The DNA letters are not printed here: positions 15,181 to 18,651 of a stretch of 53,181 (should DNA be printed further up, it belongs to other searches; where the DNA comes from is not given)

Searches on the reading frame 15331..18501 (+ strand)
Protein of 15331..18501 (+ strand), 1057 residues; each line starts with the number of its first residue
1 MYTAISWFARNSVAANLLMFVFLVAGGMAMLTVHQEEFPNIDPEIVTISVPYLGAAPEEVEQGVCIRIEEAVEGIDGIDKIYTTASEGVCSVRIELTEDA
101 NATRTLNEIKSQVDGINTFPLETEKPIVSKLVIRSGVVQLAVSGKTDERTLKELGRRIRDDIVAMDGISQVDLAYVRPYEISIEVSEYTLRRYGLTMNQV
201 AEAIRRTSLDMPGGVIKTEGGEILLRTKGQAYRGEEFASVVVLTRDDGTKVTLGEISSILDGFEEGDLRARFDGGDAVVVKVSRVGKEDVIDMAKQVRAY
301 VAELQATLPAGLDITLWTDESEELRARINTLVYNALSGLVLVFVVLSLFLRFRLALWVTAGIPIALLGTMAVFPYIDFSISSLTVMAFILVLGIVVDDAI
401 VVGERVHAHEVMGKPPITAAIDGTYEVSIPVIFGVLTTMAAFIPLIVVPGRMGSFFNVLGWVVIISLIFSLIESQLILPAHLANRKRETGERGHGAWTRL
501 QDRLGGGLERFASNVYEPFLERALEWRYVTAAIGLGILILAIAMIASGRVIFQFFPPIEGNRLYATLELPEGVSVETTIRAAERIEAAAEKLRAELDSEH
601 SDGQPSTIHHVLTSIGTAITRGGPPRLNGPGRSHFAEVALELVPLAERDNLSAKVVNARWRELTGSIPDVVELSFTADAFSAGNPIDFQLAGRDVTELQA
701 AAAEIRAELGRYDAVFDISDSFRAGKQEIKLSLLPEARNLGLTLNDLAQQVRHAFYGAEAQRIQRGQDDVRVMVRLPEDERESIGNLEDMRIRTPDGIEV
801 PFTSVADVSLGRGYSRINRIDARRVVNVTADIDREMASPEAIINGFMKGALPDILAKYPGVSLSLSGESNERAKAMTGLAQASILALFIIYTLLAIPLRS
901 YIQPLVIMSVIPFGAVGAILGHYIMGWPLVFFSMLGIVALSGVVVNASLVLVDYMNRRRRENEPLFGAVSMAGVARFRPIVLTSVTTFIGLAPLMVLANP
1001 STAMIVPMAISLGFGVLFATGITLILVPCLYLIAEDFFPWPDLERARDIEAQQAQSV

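Call 27: search_protein_families(library=pfam, proteins=[window:15331-18501:+], max_evalue=0.00001)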
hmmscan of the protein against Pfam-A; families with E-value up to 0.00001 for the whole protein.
window:15331-18501:+ (1057 aa): 1 family
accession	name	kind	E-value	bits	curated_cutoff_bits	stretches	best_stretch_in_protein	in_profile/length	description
PF00873.25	ACR_tran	-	3.3e-165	551.9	28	1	6-1034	3-1020/1021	AcrB/AcrD/AcrF family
